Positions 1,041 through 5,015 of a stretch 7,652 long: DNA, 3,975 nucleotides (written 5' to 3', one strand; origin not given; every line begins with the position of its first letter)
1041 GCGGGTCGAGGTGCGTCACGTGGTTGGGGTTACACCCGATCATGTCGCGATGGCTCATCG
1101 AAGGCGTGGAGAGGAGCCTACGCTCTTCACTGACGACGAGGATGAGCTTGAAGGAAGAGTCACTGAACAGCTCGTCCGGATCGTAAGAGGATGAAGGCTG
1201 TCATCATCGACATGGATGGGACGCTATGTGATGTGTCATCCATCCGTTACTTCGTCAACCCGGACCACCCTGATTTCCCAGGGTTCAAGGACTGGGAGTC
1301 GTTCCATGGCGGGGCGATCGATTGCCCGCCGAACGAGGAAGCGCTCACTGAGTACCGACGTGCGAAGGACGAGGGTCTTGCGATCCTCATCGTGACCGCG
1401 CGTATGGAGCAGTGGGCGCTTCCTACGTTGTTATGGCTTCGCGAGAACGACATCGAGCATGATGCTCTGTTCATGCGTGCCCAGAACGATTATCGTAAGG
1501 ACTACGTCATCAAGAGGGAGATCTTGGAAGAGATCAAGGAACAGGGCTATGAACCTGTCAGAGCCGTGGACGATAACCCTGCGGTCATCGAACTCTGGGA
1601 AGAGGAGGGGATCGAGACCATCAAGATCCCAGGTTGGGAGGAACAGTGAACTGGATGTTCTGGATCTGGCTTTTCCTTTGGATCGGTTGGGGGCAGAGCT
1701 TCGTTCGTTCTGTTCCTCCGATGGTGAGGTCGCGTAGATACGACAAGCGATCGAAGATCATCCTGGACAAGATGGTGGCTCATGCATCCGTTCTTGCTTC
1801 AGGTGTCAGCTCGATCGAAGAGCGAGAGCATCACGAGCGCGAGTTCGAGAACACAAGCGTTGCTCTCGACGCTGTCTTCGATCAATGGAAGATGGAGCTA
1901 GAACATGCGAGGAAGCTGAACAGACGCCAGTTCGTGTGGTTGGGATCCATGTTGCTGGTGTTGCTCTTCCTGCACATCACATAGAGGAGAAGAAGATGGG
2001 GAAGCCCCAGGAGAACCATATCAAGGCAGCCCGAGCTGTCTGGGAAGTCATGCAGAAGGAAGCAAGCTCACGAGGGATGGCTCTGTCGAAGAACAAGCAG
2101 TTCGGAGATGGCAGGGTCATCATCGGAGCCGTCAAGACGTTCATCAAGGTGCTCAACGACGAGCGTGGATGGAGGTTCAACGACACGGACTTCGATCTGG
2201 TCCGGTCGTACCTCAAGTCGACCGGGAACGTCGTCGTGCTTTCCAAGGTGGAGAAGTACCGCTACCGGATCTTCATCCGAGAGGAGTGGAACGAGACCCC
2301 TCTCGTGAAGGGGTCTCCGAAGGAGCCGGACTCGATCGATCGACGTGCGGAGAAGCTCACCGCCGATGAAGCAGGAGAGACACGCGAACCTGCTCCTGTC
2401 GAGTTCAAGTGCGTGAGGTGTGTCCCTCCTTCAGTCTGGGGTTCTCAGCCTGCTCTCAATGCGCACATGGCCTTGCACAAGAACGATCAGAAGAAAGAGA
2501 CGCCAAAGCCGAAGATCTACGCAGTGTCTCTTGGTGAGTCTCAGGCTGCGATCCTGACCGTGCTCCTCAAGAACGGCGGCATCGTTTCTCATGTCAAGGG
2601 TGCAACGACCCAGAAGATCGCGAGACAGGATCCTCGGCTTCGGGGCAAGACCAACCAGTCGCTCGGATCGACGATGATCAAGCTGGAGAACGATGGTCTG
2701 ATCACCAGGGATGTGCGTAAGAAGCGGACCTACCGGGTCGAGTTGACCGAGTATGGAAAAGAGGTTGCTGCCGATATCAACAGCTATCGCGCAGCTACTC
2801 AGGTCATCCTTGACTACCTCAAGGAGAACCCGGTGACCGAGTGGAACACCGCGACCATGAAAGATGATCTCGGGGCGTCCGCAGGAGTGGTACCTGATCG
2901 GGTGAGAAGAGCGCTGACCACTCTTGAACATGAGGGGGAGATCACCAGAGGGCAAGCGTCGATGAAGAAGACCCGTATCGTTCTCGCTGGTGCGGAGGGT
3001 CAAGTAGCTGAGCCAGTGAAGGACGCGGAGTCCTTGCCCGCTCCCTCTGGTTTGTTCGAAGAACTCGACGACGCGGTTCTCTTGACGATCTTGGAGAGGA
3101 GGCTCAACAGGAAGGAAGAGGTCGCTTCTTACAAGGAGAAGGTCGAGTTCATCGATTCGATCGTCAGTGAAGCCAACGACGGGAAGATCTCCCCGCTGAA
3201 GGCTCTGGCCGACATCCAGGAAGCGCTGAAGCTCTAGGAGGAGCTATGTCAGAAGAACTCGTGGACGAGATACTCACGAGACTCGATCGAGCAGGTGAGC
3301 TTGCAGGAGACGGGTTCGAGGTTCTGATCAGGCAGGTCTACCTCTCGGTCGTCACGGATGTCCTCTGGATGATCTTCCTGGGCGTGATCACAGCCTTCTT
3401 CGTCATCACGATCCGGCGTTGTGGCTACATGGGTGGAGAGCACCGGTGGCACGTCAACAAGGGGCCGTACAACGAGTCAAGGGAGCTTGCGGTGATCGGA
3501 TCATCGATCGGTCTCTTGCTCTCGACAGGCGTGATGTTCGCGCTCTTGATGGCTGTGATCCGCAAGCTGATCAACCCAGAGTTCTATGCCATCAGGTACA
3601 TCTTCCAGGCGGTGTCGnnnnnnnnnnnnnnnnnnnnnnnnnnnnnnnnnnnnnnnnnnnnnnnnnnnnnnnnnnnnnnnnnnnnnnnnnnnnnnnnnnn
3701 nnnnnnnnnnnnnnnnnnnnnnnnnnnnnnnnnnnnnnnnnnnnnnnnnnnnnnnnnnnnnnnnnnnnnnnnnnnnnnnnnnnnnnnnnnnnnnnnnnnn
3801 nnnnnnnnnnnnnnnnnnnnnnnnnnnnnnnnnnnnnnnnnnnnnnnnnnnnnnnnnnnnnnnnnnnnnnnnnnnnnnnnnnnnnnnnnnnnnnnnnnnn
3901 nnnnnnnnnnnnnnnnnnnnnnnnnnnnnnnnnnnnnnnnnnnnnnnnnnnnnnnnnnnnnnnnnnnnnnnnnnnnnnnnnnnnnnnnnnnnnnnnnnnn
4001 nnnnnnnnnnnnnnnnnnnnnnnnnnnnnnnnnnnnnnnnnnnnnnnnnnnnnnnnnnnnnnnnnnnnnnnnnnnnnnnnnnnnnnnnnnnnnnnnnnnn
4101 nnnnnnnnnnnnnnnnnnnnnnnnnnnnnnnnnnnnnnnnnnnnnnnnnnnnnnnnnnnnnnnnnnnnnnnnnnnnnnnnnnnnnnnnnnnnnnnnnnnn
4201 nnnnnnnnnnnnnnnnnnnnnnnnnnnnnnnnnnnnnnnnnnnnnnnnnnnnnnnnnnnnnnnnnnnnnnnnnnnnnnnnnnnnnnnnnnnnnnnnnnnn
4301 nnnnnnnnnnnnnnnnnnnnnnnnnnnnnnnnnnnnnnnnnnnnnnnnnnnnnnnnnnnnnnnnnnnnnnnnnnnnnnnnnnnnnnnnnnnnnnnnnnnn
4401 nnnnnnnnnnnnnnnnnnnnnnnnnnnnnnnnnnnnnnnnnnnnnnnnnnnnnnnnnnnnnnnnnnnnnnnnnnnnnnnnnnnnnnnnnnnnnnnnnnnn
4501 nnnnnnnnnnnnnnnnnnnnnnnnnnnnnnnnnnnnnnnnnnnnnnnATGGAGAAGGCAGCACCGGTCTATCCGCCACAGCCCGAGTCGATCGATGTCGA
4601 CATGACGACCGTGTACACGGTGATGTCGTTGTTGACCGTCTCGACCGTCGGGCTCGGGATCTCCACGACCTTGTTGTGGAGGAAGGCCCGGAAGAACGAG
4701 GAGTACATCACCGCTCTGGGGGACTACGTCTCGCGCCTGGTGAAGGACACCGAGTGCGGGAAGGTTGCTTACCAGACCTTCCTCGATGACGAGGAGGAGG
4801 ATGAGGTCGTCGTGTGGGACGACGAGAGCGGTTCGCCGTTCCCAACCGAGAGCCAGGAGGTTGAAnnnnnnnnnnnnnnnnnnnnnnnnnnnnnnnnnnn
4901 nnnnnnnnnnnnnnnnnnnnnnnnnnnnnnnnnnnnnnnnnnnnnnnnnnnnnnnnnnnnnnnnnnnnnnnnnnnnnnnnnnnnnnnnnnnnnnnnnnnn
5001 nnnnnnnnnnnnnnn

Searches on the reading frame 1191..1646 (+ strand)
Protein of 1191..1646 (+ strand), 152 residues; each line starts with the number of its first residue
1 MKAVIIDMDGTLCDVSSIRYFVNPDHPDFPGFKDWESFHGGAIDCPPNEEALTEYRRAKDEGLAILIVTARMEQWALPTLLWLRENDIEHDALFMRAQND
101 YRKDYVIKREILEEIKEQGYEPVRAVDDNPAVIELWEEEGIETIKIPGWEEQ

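Call 37: search_protein_families(library=phrogs, proteins=[window:1191-1646:+], max_evalue=0.001)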
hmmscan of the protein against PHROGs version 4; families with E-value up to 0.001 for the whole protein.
window:1191-1646:+ (152 aa): 5 families
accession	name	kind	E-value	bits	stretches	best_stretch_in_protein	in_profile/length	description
phrog_415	-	other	5.3e-43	148.2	1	1-150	21-168/218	polynucleotide kinase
phrog_505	-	other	7e-23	82.5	1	2-146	162-290/295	polynucleotide kinase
phrog_1238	-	moron, auxiliary metabolic gene and host takeover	7.1e-07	30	1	2-94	23-94/155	phosphoheptose isomerase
phrog_420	-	unknown function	1.4e-06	29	0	45-147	83-176/267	unknown function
phrog_4889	-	other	6.5e-06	26.7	1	4-144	10-149/339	polynucleotide kinase/phosphorylase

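Call 46: search_protein_families(library=pfam, proteins=[window:1191-1646:+], max_evalue=0.01)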
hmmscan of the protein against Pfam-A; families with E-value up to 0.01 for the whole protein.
window:1191-1646:+ (152 aa): 5 families
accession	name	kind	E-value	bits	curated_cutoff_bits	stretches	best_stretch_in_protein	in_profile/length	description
PF25109.1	HAD_PNKP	-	7.5e-18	65.5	27.6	1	47-146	31-138/143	Polynucleotide kinase PNKP phosphatase domain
PF03767.20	Acid_phosphat_B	-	5.1e-09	36.4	27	1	1-147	77-223/230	HAD superfamily, subfamily IIIB (Acid phosphatase)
PF00702.32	Hydrolase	-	8.6e-05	23.4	26.4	1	1-131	1-126/191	haloacid dehalogenase-like hydrolase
PF24694.1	LNS2_PITM1-3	-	0.0011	19.5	27.7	1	55-142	30-116/124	PITM 1-3, LNS2 domain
PF12710.13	HAD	-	0.002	19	27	0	49-80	88-119/189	haloacid dehalogenase-like hydrolase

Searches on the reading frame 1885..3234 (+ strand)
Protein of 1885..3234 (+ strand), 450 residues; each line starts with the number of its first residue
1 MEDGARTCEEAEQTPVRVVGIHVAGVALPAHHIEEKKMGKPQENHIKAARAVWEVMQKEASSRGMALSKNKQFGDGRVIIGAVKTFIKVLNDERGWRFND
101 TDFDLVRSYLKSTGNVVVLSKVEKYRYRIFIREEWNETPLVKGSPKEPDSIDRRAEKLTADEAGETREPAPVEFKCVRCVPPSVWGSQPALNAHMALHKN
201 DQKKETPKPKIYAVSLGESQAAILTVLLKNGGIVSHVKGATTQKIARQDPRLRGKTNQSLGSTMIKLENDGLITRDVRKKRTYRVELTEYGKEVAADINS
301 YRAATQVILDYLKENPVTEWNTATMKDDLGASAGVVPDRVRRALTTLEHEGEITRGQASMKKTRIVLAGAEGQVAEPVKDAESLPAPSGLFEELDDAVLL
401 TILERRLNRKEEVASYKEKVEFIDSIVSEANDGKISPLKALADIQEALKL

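Call 37: search_protein_families(library=phrogs, proteins=[window:1885-3234:+], max_evalue=0.001)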
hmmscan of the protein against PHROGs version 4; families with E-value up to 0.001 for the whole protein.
window:1885-3234:+ (450 aa): 1 family
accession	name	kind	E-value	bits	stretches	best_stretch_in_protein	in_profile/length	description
phrog_2440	-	transcription regulation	0.00039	21.3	0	240-292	44-92/126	transcriptional regulator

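Call 46: search_protein_families(library=pfam, proteins=[window:1885-3234:+], max_evalue=0.01)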
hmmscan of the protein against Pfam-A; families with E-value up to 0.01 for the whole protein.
window:1885-3234:+ (450 aa): 1 family
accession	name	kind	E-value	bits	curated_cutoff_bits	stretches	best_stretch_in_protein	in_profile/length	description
PF01638.23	HxlR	-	0.0072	16.6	20.8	0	256-299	32-77/91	HxlR-like helix-turn-helix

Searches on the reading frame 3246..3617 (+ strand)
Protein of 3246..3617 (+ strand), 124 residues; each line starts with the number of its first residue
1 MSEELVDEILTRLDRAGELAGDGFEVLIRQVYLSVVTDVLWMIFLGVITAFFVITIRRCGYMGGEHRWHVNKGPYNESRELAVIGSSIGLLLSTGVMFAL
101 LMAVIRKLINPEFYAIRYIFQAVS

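Call 37: search_protein_families(library=phrogs, proteins=[window:3246-3617:+], max_evalue=0.001)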
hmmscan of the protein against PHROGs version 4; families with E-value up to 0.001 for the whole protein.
window:3246-3617:+ (124 aa): 1 family
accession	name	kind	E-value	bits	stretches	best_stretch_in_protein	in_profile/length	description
phrog_1486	-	moron, auxiliary metabolic gene and host takeover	3.9e-12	47.5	1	7-121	5-125/130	membrane protein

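Call 46: search_protein_families(library=pfam, proteins=[window:3246-3617:+], max_evalue=0.01)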
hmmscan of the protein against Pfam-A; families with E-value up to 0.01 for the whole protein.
window:3246-3617:+ (124 aa): 0 families

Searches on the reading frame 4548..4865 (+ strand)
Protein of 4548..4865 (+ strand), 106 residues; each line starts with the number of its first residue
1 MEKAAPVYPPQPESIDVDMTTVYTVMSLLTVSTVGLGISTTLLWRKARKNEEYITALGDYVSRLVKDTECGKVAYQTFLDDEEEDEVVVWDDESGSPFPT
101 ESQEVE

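Call 37: search_protein_families(library=phrogs, proteins=[window:4548-4865:+], max_evalue=0.001)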
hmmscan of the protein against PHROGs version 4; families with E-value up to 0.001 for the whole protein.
window:4548-4865:+ (106 aa): 0 families

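Call 46: search_protein_families(library=pfam, proteins=[window:4548-4865:+], max_evalue=0.01)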
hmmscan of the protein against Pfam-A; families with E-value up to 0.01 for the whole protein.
window:4548-4865:+ (106 aa): 1 family
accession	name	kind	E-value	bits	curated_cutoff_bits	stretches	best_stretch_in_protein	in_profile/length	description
PF22139.1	XPD_arch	-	0.0071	16.9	27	1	47-87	26-66/110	DNA repair helicase XPD, arch domain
